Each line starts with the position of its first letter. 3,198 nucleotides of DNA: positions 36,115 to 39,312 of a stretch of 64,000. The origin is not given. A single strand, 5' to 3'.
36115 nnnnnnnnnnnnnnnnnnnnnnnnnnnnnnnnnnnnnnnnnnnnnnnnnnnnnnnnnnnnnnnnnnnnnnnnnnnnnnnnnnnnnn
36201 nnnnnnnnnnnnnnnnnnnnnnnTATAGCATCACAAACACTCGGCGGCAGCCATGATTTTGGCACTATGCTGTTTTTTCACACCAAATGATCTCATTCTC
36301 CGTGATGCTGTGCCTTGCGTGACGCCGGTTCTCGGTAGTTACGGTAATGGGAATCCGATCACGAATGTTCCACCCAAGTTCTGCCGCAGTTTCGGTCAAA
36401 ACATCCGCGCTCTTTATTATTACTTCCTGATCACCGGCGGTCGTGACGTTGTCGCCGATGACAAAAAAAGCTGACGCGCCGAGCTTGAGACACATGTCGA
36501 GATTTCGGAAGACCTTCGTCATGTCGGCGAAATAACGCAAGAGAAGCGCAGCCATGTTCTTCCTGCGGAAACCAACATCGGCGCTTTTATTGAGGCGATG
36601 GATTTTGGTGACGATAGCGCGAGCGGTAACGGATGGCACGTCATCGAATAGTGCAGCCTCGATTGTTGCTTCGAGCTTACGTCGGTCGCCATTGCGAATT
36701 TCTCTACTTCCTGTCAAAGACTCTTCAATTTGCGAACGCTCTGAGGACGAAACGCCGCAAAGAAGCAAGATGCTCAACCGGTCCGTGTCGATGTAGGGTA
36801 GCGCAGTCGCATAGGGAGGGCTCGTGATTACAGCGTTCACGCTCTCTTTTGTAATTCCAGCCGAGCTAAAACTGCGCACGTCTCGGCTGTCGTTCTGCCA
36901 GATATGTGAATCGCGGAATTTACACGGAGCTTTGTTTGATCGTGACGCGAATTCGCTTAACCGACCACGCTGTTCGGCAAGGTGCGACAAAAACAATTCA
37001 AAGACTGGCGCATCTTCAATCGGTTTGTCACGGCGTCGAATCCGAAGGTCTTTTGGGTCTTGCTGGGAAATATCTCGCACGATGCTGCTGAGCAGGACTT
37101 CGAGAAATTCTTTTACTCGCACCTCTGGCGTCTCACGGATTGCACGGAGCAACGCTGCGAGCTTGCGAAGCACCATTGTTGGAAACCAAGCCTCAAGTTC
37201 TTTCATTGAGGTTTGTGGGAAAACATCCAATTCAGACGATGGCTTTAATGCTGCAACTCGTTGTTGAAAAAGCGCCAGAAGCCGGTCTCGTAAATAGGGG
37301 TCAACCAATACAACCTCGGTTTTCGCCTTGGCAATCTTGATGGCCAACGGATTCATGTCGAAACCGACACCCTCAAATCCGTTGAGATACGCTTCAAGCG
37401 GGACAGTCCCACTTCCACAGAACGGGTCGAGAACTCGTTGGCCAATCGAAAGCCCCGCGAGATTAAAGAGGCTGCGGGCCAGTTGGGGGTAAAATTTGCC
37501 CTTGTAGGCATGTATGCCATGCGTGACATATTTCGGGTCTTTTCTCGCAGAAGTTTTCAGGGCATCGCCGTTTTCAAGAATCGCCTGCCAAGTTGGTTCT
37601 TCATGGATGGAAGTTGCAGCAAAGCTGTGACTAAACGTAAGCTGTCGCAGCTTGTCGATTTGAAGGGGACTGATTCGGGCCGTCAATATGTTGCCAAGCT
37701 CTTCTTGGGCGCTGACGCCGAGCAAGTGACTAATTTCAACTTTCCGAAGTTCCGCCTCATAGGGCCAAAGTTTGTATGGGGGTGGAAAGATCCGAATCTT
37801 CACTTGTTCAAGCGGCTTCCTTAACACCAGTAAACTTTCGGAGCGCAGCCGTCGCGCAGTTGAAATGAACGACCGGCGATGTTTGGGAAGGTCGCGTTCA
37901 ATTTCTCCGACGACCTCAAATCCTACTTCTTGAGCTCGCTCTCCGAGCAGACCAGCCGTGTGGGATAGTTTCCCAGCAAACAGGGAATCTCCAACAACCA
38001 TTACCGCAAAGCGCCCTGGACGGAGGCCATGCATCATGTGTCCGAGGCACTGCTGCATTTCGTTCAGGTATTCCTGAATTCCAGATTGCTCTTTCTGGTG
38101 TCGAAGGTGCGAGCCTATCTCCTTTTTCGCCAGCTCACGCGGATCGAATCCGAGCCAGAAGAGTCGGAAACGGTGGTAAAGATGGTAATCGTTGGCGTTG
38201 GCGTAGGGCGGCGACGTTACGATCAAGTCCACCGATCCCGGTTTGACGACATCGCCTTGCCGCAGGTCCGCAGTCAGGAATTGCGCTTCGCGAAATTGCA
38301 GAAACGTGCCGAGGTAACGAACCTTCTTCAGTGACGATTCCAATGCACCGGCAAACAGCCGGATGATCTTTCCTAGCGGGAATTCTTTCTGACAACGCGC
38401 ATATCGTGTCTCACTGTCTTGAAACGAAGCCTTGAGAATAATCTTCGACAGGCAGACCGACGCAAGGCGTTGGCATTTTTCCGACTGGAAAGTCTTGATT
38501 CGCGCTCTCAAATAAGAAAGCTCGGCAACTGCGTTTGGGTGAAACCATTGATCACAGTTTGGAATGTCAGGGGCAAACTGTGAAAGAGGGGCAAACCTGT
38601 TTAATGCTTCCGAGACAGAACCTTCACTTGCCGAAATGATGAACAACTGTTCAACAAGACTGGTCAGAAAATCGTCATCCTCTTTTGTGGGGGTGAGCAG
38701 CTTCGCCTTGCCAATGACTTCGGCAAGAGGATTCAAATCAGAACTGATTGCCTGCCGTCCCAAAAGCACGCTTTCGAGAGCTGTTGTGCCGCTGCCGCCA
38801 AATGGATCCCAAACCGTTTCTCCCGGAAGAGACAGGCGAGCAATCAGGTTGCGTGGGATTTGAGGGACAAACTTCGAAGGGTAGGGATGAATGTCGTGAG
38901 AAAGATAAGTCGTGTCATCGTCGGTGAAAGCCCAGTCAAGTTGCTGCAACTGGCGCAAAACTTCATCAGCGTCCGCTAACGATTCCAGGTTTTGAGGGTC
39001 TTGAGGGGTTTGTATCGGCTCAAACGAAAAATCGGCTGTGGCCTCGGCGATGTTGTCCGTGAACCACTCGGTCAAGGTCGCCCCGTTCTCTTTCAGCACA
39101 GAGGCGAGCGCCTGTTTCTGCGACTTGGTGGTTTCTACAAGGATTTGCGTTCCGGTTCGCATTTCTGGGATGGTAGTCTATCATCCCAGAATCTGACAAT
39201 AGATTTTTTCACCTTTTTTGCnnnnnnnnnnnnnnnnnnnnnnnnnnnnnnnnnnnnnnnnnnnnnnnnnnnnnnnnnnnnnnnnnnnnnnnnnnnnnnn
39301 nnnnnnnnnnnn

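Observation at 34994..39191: Intact PLD-nuclease + RHH-fused tandem double methyltransferase: an unusual BfiI-like restriction-modification/defence module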

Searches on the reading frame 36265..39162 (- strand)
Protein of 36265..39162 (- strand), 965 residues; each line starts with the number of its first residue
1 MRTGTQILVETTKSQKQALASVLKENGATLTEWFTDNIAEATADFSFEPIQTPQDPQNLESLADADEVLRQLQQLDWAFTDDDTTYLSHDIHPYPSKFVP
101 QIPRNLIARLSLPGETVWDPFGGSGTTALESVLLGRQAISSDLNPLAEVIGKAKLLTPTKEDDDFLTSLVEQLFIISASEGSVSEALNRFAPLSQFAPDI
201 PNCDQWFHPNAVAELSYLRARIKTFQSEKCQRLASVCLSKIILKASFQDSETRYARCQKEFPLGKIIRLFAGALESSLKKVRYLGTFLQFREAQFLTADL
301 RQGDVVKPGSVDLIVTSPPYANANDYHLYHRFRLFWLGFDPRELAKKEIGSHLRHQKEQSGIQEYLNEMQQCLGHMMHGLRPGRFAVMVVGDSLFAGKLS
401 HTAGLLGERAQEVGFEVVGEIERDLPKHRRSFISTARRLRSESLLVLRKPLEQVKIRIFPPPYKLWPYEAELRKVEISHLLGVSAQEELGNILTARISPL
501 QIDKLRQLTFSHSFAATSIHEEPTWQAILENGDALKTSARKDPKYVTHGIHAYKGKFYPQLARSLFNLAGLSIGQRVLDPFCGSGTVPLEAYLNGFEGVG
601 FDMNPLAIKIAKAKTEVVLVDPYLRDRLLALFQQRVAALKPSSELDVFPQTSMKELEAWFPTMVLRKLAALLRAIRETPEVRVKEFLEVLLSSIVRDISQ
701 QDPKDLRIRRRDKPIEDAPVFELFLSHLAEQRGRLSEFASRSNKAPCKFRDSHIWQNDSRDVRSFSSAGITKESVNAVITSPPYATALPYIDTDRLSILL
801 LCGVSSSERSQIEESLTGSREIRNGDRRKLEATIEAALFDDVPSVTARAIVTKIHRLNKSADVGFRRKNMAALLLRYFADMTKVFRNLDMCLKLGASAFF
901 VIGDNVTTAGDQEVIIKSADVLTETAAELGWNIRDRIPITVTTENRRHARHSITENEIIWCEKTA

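Call 3: search_protein_families(library=pfam, proteins=[window:36265-39162:-], max_evalue=0.1)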
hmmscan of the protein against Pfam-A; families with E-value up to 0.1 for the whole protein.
window:36265-39162:- (965 aa): 9 families
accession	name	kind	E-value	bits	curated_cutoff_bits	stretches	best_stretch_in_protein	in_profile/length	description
PF01555.25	N6_N4_Mtase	-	2.5e-26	93.5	26.7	2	311-612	1-220/221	DNA methylase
PF01170.24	UPF0020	-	7.3e-18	65.4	22.3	2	554-595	9-50/197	RMKL-like, methyltransferase domain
PF03602.21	Cons_hypoth95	-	5.8e-07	29.8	24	1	564-615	31-84/182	Conserved hypothetical protein 95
PF02086.21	MethyltransfD12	-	4e-06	27.2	22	0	574-616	21-63/253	D12 class N6 adenine-specific DNA methyltransferase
PF13847.12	Methyltransf_31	-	0.0011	19.2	27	1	574-615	4-48/145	Methyltransferase domain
PF06048.17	DUF927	-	0.047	13.8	22.6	1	846-924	62-146/284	Domain of unknown function (DUF927)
PF06325.19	PrmA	-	0.078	12.9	22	0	574-616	162-205/296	Ribosomal protein L11 methyltransferase (PrmA)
PF17767.7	NAPRTase_N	-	0.081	13.7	32.6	0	40-99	20-76/125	Nicotinate phosphoribosyltransferase (NAPRTase) N-terminal domain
PF13489.12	Methyltransf_23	-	0.089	13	27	0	571-616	20-61/164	Methyltransferase domain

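Call 4: search_protein_families(library=ncbifam, proteins=[window:36265-39162:-], max_evalue=0.1)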
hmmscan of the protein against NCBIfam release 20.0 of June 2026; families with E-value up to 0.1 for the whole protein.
window:36265-39162:- (965 aa): 15 families
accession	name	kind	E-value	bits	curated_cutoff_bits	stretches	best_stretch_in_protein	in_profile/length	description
TIGR01177.1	TIGR01177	hypoth_equivalog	1.4e-17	64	316.55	2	557-604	166-213/330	TIGR01177 family methyltransferase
NF042963.1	DUF1156_antiphage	equivalog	4.4e-14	51.6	1000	2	576-629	186-239/960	anti-phage-associated DUF1156 domain-containing protein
NF040721.1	Trm14_Arch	equivalog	1e-08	34.7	280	1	555-593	173-211/370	tRNA (guanine(6)-N2)-methyltransferase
NF040850.1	Trm14_Thcoccales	equivalog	5.6e-06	25.5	480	1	560-599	205-243/365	tRNA (guanine(6)-N2)-methyltransferase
NF050803.1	DnaMtaseCcrMCaul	equivalog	1.4e-05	24.2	830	0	105-144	193-236/350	adenine-specific DNA-methyltransferase CcrM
NF008572.0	PRK11524.1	equivalog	2.8e-05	23.4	292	1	91-145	192-246/294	adenine-specific DNA-methyltransferase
TIGR03534.1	RF_mod_PrmC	equivalog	9.4e-05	22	199.1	0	291-328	138-174/253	peptide chain release factor N(5)-glutamine methyltransferase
NF001790.0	PRK00517.3-3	equivalog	0.00022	20.7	269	1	573-616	122-166/262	50S ribosomal protein L11 methyltransferase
NF010253.0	PRK13699.1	subfamily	0.0007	19.3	244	0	103-143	153-193/226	DNA methyltransferase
NF011528.0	PRK14968.1-2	equivalog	0.00076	19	171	0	113-148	38-73/205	putative methyltransferase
NF043040.1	corrin_prot_MT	hypoth_equivalog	0.0022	17.4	180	1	573-618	41-86/216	corrinoid protein-associated methyltransferase CpaM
NF008748.0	PRK11783.1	equivalog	0.026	12.7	466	0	561-593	179-212/704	bifunctional 23S rRNA (guanine(2069)-N(7))-methyltransferase RlmK/23S rRNA (guanine(2445)-N(2))-methyltransferase RlmL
NF011529.0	PRK14968.1-3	equivalog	0.042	13.3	162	0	574-616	35-77/198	putative methyltransferase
TIGR00536.1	hemK_fam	subfamily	0.048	12.7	115.5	0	310-328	182-200/286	HemK family protein methyltransferase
TIGR00095.1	TIGR00095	equivalog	0.059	13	117.5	0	563-601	41-80/194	16S rRNA (guanine(966)-N(2))-methyltransferase RsmD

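Call 5: search_protein_families(library=padloc, proteins=[window:36265-39162:-], max_evalue=0.1)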
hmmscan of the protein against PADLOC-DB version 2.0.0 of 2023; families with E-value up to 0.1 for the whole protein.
window:36265-39162:- (965 aa): 66 families (the best 25 are shown)
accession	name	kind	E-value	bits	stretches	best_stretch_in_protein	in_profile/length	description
PDLC03377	MTase_II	-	1.3e-80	269.4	2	456-951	3-491/504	Type II methyltransferase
PDLC03364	MTase_II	-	1.3e-76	256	2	65-449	9-379/380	Type II methyltransferase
PDLC03380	MTase_II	-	3.1e-63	212.3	2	72-424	15-373/393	Type II methyltransferase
PDLC03322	MTase_II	-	4.3e-61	205.1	2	543-905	32-378/446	Type II methyltransferase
PDLC03239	MTase_II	-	6.5e-46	154.9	2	71-397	48-376/442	Type II methyltransferase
PDLC03224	MTase_II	-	3.6e-45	152.8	4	548-934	68-447/481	Type II methyltransferase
PDLC03362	MTase_II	-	7.1e-41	138.4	2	85-350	40-301/438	Type II methyltransferase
PDLC03353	MTase_II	-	2.4e-35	120.3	4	77-145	176-240/260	Type II methyltransferase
PDLC03369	MTase_II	-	5.6e-34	115.8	3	524-624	93-192/532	Type II methyltransferase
PDLC03325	MTase_II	-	7.4e-30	102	3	89-159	65-137/426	Type II methyltransferase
PDLC03249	MTase_II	-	5e-26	89.6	3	544-616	102-181/541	Type II methyltransferase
PDLC03306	MTase_II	-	2.3e-21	74.3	4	547-615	30-95/422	Type II methyltransferase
PDLC03351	MTase_II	-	3.7e-21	73.7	2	41-168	79-199/348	Type II methyltransferase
PDLC03389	MTase_II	-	6e-21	72.7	3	73-340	40-309/445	Type II methyltransferase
PDLC03387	MTase_II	-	4.7e-19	66.6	3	554-615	215-275/289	Type II methyltransferase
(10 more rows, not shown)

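Call 7: search_solved_structures(query=window:36265-39162:-, max_evalue=0.01)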
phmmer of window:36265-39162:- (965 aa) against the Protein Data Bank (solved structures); distinct sequences matched with E-value up to 0.01: 10.
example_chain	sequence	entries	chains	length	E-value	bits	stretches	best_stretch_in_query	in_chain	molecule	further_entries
6zxw_G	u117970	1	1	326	1.2e-05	26.8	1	557-608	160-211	tRNA (Guanine(10)-N2)-dimethyltransferase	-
6zxv_A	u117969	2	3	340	1.2e-05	26.8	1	557-608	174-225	tRNA (Guanine(10)-N2)-dimethyltransferase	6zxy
2zie_A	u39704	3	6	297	1.3e-05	26.7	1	93-152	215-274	Putative modification methylase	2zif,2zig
3tma_A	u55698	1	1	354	0.00027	22.3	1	552-592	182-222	methyltransferase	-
8urk_A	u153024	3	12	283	0.00052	21.4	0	109-606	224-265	Methyltransferase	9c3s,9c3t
9c3u_A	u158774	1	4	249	0.003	18.8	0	102-145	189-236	Methyltransferase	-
1nw8_A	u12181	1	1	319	0.0032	18.8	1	95-157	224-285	MODIFICATION METHYLASE RSRI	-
1eg2_A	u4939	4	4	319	0.0035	18.6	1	95-157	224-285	MODIFICATION METHYLASE RSRI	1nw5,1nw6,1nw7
1ws6_A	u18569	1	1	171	0.0036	18.6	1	561-614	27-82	methyltransferase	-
5e71_A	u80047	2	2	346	0.0073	17.6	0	557-614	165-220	N2, N2-dimethylguanosine tRNA methyltransferase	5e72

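Call 15: find_homologous_proteins(query=window:36265-39162:-, max_evalue=1e-10)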
Query window:36265-39162:- (965 aa): 1190 proteins with E <= 1e-10 among 8000 candidates; the best 120 are listed.
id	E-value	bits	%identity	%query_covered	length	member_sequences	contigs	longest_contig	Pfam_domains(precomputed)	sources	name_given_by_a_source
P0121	0.0e+0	2006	90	100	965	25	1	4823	PF03602.22,PF02086.22,PF01170.25,PF01555.25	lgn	-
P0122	0.0e+0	1944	88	100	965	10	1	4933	PF03602.22,PF02086.22,PF01170.25,PF01555.25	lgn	-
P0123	0.0e+0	1929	86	100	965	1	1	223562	PF03602.22,PF02086.22,PF01170.25,PF01555.25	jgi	jgi:DNA modification methylase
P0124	0.0e+0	1907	86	100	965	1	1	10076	PF03602.22,PF02086.22,PF01170.25,PF01555.25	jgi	jgi:DNA modification methylase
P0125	0.0e+0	1898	86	100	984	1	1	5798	PF01170.25,PF01555.25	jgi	jgi:DNA modification methylase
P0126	0.0e+0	1890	85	100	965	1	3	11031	PF03602.22,PF02086.22,PF01170.25,PF01555.25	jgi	jgi:DNA modification methylase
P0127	0.0e+0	1881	84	100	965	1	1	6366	PF03602.22,PF01170.25,PF01555.25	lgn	-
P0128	0.0e+0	1871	85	98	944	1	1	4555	PF03602.22,PF02086.22,PF01170.25,PF01555.25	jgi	jgi:DNA modification methylase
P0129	0.0e+0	1682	76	100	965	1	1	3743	PF03602.22,PF02086.22,PF01170.25,PF01555.25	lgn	-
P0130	0.0e+0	1618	73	100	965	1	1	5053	PF03602.22,PF01170.25,PF01555.25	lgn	-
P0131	0.0e+0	1612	74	100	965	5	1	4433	PF03602.22,PF01170.25,PF01555.25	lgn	-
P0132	0.0e+0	1606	74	100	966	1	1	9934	PF03602.22,PF02086.22,PF01170.25,PF01555.25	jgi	jgi:DNA modification methylase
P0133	0.0e+0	1602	73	100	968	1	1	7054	PF01170.25,PF01555.25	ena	-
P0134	0.0e+0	1598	73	100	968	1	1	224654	PF03602.22,PF01170.25,PF01555.25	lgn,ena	-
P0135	0.0e+0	1577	71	100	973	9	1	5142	PF02086.22,PF01170.25,PF01555.25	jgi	jgi:DNA modification methylase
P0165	0.0e+0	1137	54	100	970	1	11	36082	PF03602.22,PF01170.25,PF01555.25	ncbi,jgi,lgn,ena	jgi:DNA modification methylase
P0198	0.0e+0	1095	53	99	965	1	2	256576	PF03602.22,PF02086.22,PF01170.25,PF01555.25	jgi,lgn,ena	-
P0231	0.0e+0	1046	50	100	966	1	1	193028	PF13847.13,PF03602.22,PF02086.22,PF01170.25,PF01555.25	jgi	jgi:DNA modification methylase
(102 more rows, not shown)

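Call 39: predict_structure(alignment_id=A2)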
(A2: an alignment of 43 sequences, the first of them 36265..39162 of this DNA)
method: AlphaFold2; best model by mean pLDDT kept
length: 965 residues; sequences in the alignment: 43
mean_pLDDT: 87.0   pTM: 0.87
mean pLDDT of the five models: 87.0, 85.4, 84.9, 83.1, 82.2
residues with pLDDT >= 90: 578; 70-90: 275; 50-70: 97; < 50: 15
segments of 3 or more residues with pLDDT < 50: 1-4, 430-437
pLDDT, mean of each block of 10 residues (from residue 1): 51 76 64 67 65 88 95 88 62 74 94 96 89 94 91 90 94 94 90 88 90 95 93 93 83 68 92 89 86 93 90 94 78 90 87 83 93 97 96 84 95 97 70 48 94 95 87 93 90 94 94 94 90 56 76 74 94 95 92 96 91 94 93 95 92 91 96 95 96 92 75 91 95 91 92 94 94 96 73 79 85 85 89 92 94 91 83 93 96 96 85 89 95 90 54 77 90
secondary structure, 60 per line:
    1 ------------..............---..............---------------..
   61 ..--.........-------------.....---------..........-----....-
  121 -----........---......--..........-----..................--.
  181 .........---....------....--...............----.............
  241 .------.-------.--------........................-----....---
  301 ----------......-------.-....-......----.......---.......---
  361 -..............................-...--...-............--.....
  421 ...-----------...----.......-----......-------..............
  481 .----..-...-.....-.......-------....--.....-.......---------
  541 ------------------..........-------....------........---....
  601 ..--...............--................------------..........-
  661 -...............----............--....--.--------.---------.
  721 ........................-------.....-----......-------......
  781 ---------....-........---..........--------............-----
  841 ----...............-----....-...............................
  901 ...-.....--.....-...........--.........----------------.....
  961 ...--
elements in order (helices of 4 or more, strands of 3 or more residues): H13-26 H30-43 H59-62 H65-73 H87-91 H101-110 E116-119 H126-133 E137-142 H145-154 H160-177 H180-189 H193-196 H203-206 H209-223 H228-241 H265-288 E294-297 E311-316 H326-329 H331-336 H341-347 H352-357 H362-379 E380-391 E393-395 E398-400 H402-413 E416-423 E442-448 E454-459 H467-481 E493-497 H499-505 E513-516 E519-523 H525-531 H559-568 E576-579 H586-593 E597-602 H605-619 H622-637 H650-659 H662-676 H681-692 H695-698 H720-744 E752-756 H762-767 E775-780 H790-793 H795-802 H806-815 H824-835 H845-859 H865-868 H870-891 E892-903 E905-909 E912-916 H918-928 E931-939 E956-963

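Call 44: fold_search(model_id=the predicted structure, library=pdb)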
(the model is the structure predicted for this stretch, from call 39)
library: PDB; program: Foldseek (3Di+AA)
matches with E <= 10: 1335; with E <= 0.001: 33
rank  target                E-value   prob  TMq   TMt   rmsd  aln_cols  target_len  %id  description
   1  2zie_B                1.4e-06  1.00  0.11  0.40  19.2       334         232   18  Crystal Structure of TTHA0409, Putatative DNA Modification Methylase from Thermus thermophilus HB8- Selenomethionine d (released 2008-07-29)
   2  6zxy                  1.9e-06  1.00  0.20  0.55   9.7       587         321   10  Structure of Archaeoglobus fulgidus Trm11 m2G10 tRNA methyltransferase enzyme (released 2020-09-23)
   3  6zxv_B                2.7e-06  1.00  0.20  0.53   9.6       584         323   11  Structure of Archaeoglobus fulgidus Trm11 m2G10 tRNA methyltransferase enzyme bound to sinefungin (released 2020-09-23)
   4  2zie_A                3.3e-06  1.00  0.11  0.41  18.5       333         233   19  Crystal Structure of TTHA0409, Putatative DNA Modification Methylase from Thermus thermophilus HB8- Selenomethionine d (released 2008-07-29)
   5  2zig_B                4.2e-06  1.00  0.11  0.40  19.4       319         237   18  Crystal Structure of TTHA0409, Putative DNA Modification Methylase from Thermus thermophilus HB8 (released 2008-07-29)
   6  2zif_A                4.3e-06  1.00  0.11  0.39  18.3       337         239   18  Crystal Structure of TTHA0409, Putative DNA Modification Methylase from Thermus thermophilus HB8- Complexed with S-Ade (released 2008-07-29)
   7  2zig_A                4.5e-06  1.00  0.11  0.41  18.6       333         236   19  Crystal Structure of TTHA0409, Putative DNA Modification Methylase from Thermus thermophilus HB8 (released 2008-07-29)
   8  6zxv_A                4.7e-06  1.00  0.20  0.53   9.3       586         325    9  Structure of Archaeoglobus fulgidus Trm11 m2G10 tRNA methyltransferase enzyme bound to sinefungin (released 2020-09-23)
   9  2zif_B                4.7e-06  1.00  0.11  0.38  19.0       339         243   18  Crystal Structure of TTHA0409, Putative DNA Modification Methylase from Thermus thermophilus HB8- Complexed with S-Ade (released 2008-07-29)
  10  6zxw_G                5.7e-06  1.00  0.19  0.53   9.6       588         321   10  Structure of Archaeoglobus fulgidus Trm11-Trm112 m2G10 tRNA methyltransferase complex bound to sinefungin (released 2020-09-23)
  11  5e71                  9.3e-06  1.00  0.21  0.56   9.1       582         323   11  Crystal structure of the archaeal tRNA m2G/m22G10 methyltransferase (aTrm11) from Thermococcus kodakarensis (released 2016-07-06)
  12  5wp5_B                1.7e-05  1.00  0.14  0.28  22.2       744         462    8  Arabidopsis thaliana phosphoethanolamine N-methyltransferase 2 (AtPMT2) in complex with SAH (released 2017-11-15)
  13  5wp5_A                5.5e-05  1.00  0.14  0.28  21.6       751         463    9  Arabidopsis thaliana phosphoethanolamine N-methyltransferase 2 (AtPMT2) in complex with SAH (released 2017-11-15)
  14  3v8v_B                6.9e-05  1.00  0.14  0.20  22.6       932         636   10  Crystal structure of bifunctional methyltransferase YcbY (RlmLK) from Escherichia coli, SAM binding (released 2012-02-29)
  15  3v97_A                9.0e-05  1.00  0.15  0.20  22.3       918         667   10  Crystal structure of bifunctional methyltransferase YcbY (RlmLK) from Escherichia coli, SAH binding (released 2012-02-29)
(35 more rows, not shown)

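Call 64: find_encoding_contigs(protein=P0134, flank=3000, max_places=1)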
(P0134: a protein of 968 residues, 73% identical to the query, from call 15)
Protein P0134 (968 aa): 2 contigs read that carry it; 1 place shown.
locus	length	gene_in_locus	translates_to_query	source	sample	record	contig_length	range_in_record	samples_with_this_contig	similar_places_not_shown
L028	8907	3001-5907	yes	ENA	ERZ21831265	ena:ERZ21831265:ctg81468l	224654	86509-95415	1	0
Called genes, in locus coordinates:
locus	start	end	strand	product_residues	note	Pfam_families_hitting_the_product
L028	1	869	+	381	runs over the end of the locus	PF14236:DruA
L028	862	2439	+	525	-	PF03050:DDE_Tnp_IS66, PF13817:DDE_Tnp_IS66_C (faint)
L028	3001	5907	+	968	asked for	PF01555:N6_N4_Mtase, PF03602:Cons_hypoth95 (faint), PF01555:N6_N4_Mtase, PF01170:UPF0020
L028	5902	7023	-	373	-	-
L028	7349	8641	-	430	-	PF12704:MacB_PCD, PF02687:FtsX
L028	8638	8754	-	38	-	-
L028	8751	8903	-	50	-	-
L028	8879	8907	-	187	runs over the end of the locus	PF00005:ABC_tran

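Call 65: find_encoding_contigs(protein=P0198, flank=3000, max_places=1)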
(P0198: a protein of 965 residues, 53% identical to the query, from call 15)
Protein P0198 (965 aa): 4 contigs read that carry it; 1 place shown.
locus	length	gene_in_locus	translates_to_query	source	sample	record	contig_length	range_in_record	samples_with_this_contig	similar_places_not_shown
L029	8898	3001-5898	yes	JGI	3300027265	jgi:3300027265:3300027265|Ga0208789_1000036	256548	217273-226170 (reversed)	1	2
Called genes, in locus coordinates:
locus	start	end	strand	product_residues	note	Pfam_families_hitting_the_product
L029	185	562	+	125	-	-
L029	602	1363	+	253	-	-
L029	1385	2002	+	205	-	-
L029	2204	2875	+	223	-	PF00239:Resolvase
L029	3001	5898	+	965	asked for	PF01555:N6_N4_Mtase, PF02086:MethyltransfD12 (faint), PF03602:Cons_hypoth95 (faint), PF01555:N6_N4_Mtase, PF01170:UPF0020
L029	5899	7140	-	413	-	PF09565:RE_NgoFVII (weak), PF13091:PLDc_2 (faint)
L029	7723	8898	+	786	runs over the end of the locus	PF13620:CarboxypepD_reg, PF13715:CarbopepD_reg_2, PF07715:Plug, PF25183:OMP_b-brl_4 (faint)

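Call 66: find_encoding_contigs(protein=P0231, flank=3000, max_places=1)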
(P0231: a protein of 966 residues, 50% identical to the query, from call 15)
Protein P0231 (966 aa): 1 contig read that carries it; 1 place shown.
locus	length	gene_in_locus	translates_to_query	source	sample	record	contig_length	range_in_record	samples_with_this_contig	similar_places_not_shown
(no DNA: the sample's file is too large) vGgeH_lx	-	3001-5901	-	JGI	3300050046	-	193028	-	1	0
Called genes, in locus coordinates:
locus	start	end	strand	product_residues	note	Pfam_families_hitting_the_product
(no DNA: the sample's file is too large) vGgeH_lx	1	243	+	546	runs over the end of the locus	PF00512:HisKA (weak), PF02518:HATPase_c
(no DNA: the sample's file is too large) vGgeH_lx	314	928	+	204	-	PF20029:DUF6436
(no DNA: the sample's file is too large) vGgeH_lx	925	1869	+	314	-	-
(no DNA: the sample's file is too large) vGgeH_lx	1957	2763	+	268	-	-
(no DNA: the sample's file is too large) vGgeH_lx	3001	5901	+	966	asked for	PF01555:N6_N4_Mtase, PF02086:MethyltransfD12 (faint), PF03602:Cons_hypoth95 (faint), PF13847:Methyltransf_31 (faint), PF01555:N6_N4_Mtase, PF01170:UPF0020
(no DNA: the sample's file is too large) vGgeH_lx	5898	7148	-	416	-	-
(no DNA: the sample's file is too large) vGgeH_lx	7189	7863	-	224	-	-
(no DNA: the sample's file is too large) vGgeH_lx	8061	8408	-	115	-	PF04343:DUF488, PF22751:DUF488-N3a, PF22752:DUF488-N3i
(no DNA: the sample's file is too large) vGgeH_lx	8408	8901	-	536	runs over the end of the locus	PF00474:SSF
